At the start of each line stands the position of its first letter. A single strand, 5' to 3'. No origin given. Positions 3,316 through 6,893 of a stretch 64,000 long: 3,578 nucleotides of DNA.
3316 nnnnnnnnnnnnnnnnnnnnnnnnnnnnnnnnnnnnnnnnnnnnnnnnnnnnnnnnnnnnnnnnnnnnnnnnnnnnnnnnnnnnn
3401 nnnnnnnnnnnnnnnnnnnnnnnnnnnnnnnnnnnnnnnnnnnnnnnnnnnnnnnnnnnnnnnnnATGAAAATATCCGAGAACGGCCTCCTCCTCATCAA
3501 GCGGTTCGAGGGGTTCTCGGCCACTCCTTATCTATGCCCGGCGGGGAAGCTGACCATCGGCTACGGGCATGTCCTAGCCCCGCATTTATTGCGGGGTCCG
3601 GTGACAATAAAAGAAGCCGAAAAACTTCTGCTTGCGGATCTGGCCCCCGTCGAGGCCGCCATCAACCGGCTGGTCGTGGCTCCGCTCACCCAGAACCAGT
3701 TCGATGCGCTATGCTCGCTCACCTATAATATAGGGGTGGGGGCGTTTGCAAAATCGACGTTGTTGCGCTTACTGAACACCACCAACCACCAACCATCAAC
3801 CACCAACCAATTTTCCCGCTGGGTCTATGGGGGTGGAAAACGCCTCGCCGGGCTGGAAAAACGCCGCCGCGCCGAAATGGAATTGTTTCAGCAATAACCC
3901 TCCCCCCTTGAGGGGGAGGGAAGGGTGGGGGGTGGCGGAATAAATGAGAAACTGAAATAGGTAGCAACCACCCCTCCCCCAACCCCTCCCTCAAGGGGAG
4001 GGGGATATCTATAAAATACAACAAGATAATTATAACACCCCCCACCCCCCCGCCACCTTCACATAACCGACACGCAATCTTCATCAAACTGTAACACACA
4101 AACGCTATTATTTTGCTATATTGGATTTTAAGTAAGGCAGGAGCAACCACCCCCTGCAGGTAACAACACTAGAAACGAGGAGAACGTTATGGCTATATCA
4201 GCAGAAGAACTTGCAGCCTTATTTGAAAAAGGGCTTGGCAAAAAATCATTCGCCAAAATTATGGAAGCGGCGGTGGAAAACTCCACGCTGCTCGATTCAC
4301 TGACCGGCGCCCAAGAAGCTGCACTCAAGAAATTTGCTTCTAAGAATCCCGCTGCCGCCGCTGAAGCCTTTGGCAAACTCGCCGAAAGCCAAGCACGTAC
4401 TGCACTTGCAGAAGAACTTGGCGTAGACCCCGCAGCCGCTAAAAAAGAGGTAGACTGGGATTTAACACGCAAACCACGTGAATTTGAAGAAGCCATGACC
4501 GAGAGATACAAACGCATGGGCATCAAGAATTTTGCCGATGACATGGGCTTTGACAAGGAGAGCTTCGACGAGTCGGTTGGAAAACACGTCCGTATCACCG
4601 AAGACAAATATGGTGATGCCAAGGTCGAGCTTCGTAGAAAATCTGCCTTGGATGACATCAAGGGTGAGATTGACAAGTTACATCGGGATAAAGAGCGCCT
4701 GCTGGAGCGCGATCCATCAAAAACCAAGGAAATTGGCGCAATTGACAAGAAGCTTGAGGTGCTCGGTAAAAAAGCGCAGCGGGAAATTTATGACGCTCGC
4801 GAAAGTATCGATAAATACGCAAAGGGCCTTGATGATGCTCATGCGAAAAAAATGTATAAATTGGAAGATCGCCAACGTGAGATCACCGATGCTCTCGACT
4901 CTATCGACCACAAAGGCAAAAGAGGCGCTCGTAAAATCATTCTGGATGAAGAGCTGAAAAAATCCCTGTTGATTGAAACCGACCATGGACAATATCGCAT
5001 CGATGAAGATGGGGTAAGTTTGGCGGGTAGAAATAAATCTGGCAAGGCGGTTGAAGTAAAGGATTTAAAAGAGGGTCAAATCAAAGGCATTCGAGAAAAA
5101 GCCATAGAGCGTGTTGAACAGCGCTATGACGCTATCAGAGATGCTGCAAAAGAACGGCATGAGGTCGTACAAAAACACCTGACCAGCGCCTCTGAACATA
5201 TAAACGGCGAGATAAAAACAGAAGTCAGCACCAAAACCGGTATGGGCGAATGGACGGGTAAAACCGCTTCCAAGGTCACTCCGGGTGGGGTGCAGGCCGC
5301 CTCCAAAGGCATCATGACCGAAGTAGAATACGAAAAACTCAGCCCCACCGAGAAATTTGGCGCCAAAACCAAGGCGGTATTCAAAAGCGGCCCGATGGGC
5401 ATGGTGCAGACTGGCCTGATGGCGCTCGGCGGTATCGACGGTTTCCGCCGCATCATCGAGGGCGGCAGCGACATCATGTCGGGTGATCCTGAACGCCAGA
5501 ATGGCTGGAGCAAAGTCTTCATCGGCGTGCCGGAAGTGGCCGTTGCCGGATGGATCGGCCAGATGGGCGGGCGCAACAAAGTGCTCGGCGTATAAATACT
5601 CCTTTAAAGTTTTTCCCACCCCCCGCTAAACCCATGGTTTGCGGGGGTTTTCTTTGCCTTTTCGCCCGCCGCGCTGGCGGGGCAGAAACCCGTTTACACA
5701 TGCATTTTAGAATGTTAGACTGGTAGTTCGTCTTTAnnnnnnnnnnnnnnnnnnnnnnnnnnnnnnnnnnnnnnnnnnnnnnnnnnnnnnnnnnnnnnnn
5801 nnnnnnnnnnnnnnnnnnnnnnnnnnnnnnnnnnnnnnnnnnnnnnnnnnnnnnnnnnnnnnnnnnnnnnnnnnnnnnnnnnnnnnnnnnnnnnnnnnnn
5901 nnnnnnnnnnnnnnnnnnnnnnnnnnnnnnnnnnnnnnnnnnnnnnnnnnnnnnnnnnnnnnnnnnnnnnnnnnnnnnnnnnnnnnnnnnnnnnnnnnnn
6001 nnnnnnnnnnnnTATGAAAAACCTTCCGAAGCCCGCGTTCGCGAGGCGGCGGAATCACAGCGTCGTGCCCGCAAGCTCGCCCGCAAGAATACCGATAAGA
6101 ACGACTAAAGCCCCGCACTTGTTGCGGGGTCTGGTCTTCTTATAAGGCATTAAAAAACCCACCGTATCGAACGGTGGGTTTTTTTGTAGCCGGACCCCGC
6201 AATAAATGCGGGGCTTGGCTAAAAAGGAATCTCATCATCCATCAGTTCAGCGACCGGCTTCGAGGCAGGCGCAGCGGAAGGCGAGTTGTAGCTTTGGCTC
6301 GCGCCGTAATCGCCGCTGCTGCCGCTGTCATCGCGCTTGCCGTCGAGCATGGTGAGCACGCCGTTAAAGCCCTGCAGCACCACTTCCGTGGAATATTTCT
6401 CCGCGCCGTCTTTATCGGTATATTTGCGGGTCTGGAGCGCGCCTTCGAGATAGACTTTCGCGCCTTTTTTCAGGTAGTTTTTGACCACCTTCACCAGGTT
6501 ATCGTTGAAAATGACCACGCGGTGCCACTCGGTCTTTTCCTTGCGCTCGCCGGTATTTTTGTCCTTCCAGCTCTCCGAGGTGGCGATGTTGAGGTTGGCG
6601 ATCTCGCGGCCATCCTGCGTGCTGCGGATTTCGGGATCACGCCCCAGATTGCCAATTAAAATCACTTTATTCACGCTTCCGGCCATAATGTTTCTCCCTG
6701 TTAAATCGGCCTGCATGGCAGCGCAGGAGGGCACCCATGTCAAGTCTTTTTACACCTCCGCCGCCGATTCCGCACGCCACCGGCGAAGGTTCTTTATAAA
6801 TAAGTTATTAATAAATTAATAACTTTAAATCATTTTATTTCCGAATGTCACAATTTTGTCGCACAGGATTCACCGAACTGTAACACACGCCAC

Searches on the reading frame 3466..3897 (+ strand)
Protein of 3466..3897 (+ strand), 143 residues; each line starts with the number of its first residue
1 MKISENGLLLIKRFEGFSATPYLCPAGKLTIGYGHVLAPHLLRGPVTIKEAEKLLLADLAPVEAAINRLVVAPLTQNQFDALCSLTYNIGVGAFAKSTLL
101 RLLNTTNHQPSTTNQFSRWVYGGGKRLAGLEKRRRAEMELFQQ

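Call 23: search_protein_families(library=pfam, proteins=[window:3466-3897:+], max_evalue=0.001)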
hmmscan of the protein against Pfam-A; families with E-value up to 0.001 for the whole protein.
window:3466-3897:+ (143 aa): 1 family
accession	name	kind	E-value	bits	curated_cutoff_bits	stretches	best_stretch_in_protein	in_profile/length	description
PF00959.24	Phage_lysozyme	-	3.1e-41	141.1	22.3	1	12-137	1-125/125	Phage lysozyme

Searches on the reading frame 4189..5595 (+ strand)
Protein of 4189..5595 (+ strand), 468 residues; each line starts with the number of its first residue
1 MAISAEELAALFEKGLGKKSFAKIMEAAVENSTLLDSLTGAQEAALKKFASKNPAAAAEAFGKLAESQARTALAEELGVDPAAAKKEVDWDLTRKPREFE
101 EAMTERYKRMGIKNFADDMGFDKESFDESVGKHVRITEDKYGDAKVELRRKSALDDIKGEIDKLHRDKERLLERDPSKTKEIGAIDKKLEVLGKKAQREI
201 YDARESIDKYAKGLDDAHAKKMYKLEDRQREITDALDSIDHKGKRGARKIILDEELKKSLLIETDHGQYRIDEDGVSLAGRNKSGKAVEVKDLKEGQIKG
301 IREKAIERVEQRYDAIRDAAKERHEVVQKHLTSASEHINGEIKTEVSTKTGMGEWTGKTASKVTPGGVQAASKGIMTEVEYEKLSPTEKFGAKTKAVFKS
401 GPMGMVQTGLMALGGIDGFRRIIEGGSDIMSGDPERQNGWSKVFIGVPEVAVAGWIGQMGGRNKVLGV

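Call 14: search_protein_families(library=pfam, proteins=[window:4189-5595:+], max_evalue=0.01)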
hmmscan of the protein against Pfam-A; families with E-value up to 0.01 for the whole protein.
window:4189-5595:+ (468 aa): 0 families

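Call 19: find_encoding_contigs(protein=window:4189-5595:+, flank=10000, max_places=10)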
Protein window:4189-5595:+ (468 aa): no gene with exactly this product is on record in the collection.

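Call 21: find_homologous_proteins(query=window:4189-5595:+)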
Query window:4189-5595:+ (468 aa): 1 proteins with E <= 0.001 among 8000 candidates.
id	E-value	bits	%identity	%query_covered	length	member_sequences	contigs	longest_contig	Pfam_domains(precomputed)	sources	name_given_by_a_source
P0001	4.3e-296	1000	100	100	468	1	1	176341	-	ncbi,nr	ncbi:MAG: hypothetical protein SFX19_03950 [Alphaproteobacteria bacterium]|nr:hypothetical protein [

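Call 22: find_encoding_contigs(protein=P0001, flank=10000, max_places=10)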
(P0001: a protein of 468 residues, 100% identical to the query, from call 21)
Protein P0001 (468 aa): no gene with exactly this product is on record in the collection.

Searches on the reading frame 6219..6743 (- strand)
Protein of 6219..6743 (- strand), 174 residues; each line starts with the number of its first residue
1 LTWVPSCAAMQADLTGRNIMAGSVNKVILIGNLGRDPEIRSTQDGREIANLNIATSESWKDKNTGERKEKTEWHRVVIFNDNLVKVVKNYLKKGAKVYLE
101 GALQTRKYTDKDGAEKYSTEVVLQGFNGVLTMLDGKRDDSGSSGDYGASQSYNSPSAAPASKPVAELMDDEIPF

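Call 23: search_protein_families(library=pfam, proteins=[window:6219-6743:-], max_evalue=0.001)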
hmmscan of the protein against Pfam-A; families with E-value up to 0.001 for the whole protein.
window:6219-6743:- (174 aa): 1 family
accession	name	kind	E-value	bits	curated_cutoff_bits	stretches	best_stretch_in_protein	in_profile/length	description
PF00436.31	SSB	-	3e-35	120.8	26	1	24-124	1-99/104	Single-strand binding protein family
